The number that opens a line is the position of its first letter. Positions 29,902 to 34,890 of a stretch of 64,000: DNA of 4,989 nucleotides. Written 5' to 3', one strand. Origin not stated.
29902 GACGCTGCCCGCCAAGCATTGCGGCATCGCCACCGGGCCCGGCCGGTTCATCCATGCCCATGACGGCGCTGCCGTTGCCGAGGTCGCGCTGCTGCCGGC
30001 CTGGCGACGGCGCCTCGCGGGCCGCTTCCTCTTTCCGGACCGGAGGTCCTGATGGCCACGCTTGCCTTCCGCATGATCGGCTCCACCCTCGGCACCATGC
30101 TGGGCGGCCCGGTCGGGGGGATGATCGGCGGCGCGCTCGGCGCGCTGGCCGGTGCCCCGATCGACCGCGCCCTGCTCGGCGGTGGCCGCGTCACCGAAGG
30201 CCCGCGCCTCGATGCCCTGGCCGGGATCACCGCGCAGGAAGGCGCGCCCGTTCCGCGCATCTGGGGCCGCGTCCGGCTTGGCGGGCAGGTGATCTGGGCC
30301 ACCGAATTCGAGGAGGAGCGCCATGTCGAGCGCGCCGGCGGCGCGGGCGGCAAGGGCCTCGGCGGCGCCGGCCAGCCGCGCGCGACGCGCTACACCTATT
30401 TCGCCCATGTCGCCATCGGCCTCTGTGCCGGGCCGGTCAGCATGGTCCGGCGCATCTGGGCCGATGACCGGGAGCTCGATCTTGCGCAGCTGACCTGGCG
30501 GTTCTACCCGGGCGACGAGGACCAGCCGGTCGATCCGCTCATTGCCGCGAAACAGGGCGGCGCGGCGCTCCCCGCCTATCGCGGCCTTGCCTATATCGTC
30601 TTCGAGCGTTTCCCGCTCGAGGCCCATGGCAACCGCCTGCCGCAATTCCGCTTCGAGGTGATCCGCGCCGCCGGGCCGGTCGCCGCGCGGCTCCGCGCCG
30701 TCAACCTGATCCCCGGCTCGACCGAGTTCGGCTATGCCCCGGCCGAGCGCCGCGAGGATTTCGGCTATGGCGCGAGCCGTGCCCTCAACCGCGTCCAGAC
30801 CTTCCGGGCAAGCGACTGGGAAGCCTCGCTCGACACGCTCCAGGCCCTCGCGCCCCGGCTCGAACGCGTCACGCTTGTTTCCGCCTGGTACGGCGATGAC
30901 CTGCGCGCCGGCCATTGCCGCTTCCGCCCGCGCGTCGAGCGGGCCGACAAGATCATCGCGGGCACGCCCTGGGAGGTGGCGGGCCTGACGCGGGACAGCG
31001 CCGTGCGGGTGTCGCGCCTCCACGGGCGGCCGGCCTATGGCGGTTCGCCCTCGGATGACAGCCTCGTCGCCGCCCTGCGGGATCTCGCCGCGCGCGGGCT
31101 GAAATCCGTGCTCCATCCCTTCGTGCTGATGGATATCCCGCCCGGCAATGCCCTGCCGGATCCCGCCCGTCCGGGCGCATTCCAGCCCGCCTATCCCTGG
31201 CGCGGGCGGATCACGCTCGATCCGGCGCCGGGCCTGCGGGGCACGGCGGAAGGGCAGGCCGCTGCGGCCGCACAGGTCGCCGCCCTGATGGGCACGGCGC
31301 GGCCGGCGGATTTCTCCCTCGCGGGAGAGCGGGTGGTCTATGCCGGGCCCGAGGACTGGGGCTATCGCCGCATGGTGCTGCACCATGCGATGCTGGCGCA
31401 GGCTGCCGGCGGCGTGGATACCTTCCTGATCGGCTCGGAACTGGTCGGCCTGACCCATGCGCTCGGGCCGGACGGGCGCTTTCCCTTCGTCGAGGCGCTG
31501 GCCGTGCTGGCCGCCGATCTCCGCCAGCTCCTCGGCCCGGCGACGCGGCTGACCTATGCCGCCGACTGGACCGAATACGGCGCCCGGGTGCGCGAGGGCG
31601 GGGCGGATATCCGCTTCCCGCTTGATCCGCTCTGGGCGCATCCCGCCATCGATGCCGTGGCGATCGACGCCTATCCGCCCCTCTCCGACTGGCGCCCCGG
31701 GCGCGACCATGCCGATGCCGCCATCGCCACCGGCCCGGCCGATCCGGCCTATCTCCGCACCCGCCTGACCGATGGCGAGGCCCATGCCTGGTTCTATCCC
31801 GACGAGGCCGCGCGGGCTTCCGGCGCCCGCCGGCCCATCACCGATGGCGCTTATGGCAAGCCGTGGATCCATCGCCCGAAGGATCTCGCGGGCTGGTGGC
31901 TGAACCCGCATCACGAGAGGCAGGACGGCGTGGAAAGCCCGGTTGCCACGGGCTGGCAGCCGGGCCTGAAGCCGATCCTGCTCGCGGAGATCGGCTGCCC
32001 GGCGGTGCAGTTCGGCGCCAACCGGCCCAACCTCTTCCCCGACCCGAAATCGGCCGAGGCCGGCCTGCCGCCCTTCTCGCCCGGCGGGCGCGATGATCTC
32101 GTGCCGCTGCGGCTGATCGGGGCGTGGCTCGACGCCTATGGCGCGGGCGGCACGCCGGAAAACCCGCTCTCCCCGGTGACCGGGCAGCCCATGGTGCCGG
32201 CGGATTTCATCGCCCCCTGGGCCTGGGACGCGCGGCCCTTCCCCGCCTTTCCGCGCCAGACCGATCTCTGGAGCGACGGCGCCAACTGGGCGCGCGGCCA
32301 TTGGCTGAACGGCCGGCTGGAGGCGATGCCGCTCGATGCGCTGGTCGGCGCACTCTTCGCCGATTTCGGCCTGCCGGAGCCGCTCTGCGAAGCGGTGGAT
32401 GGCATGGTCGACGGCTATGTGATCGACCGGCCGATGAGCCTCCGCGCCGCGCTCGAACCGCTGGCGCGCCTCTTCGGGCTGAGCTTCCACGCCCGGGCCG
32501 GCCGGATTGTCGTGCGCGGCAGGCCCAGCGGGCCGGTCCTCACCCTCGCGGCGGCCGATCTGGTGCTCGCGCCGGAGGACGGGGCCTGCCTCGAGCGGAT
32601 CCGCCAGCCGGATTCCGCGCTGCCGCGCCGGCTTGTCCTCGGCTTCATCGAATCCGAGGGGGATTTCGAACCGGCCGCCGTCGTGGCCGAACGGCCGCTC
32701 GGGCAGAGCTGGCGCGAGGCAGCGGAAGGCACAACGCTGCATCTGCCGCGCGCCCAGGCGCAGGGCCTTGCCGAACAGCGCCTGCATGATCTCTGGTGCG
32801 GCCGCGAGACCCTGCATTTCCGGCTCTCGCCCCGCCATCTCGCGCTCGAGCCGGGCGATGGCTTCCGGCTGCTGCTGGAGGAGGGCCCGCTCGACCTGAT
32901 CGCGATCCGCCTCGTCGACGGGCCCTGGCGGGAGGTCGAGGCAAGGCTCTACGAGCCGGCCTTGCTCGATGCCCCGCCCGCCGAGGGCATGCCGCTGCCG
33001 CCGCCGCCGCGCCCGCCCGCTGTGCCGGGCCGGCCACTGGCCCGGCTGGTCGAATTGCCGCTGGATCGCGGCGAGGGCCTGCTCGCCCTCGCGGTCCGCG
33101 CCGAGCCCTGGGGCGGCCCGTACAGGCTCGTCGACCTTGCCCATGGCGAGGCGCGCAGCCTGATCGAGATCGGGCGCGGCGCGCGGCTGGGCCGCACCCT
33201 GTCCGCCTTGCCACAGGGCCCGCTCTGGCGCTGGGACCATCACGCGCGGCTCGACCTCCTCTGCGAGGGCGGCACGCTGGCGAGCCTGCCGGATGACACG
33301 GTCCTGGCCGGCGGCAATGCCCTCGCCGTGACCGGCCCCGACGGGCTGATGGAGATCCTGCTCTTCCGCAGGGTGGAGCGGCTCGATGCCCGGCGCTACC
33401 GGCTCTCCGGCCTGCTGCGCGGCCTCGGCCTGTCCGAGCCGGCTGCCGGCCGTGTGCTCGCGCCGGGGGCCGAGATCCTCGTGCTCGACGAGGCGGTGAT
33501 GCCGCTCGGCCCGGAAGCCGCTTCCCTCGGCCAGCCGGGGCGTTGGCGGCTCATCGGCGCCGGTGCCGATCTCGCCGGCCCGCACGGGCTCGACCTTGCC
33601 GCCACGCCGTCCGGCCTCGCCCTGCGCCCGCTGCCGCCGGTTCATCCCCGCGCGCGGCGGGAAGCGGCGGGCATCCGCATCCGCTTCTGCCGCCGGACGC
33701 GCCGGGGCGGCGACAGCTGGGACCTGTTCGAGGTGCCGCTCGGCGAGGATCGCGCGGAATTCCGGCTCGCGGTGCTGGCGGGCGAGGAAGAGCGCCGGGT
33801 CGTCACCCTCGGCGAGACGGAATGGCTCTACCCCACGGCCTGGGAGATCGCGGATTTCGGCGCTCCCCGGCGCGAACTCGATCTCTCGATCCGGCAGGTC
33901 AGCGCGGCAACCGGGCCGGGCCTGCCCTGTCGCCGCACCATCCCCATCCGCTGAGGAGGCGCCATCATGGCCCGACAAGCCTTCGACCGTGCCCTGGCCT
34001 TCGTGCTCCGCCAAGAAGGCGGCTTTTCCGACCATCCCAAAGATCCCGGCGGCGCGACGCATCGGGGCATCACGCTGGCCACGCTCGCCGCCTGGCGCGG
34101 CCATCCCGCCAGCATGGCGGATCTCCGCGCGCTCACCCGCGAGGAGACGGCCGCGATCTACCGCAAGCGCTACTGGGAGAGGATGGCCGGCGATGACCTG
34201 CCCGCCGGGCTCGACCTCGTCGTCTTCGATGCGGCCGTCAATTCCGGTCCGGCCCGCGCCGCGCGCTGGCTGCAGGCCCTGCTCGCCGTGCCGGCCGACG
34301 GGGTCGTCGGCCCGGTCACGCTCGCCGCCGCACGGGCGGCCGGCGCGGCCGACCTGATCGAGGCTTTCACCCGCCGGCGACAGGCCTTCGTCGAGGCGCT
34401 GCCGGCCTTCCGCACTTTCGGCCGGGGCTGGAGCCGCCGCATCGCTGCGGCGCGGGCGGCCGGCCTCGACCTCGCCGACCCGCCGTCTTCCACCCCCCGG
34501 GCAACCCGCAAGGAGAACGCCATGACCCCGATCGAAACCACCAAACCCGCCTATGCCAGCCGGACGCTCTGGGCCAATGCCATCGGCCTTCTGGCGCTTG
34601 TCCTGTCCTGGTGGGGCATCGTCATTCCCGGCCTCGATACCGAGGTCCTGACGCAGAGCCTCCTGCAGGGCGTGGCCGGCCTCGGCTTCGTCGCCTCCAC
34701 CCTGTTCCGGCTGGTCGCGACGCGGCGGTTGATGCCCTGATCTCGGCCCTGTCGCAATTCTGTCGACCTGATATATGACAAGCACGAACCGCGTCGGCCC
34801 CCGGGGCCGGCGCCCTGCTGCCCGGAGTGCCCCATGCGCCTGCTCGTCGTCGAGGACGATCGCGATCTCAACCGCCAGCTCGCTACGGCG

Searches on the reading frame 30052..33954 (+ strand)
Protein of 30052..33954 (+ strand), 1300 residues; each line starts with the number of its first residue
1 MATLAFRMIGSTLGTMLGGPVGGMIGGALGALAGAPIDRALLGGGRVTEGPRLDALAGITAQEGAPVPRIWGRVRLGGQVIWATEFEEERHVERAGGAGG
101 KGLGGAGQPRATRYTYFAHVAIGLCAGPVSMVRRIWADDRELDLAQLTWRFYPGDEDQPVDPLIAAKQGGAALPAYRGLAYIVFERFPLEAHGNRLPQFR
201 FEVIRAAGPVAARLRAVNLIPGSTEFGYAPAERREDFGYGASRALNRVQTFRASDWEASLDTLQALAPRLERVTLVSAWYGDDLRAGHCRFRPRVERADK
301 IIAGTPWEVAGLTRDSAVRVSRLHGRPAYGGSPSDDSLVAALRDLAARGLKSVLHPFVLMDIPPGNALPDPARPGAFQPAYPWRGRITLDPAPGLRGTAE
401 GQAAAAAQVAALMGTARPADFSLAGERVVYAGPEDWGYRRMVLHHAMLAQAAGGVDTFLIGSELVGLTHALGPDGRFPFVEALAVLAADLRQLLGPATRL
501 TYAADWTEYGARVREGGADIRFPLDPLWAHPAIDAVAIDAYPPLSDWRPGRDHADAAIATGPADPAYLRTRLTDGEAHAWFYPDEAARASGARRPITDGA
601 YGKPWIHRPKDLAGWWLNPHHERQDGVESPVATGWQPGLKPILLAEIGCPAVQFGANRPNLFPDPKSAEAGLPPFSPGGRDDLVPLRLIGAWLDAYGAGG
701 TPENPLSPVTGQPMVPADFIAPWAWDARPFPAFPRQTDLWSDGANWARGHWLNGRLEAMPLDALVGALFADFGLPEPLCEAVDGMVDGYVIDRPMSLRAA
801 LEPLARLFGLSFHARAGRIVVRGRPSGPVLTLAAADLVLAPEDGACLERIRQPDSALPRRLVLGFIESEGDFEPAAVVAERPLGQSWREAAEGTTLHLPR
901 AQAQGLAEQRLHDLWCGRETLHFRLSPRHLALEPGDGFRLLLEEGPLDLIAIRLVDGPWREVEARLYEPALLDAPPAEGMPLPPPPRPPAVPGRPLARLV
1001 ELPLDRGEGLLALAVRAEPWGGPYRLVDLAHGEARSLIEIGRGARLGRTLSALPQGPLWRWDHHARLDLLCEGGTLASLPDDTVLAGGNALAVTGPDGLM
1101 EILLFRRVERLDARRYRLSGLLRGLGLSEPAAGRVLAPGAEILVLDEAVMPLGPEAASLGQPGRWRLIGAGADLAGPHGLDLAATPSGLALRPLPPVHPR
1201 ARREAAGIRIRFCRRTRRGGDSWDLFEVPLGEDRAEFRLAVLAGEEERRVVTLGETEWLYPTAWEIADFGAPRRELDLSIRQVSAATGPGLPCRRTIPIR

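Call 15: search_protein_families(library=pfam, proteins=[window:30052-33954:+], max_evalue=0.001)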
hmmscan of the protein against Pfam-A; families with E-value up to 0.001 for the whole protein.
window:30052-33954:+ (1300 aa): 3 families
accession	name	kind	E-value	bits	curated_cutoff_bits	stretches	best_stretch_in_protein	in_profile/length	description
PF13547.12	GTA_TIM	-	6.6e-118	393.8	27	1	436-734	1-299/299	GTA TIM-barrel-like domain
PF13550.12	Phage-tail_3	-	3.4e-28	99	23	1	792-940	1-148/164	Putative phage tail protein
PF23666.2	Rcc01698_C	-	4.2e-21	75.6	27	1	1044-1141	1-96/98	Rcc01698-like, C-terminal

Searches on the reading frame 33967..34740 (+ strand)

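Call 15: search_protein_families(library=pfam, proteins=[window:33967-34740:+], max_evalue=0.001)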
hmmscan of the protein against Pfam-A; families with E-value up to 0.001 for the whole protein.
window:33967-34740:+ (257 aa): 2 families
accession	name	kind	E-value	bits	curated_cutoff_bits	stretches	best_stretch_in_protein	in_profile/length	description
PF05838.17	Glyco_hydro_108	-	1.7e-30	105.8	21.2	1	11-94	2-85/85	Glycosyl hydrolase 108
PF09374.15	PG_binding_3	-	2.1e-07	31.4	24.6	1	98-158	2-74/76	Predicted Peptidoglycan domain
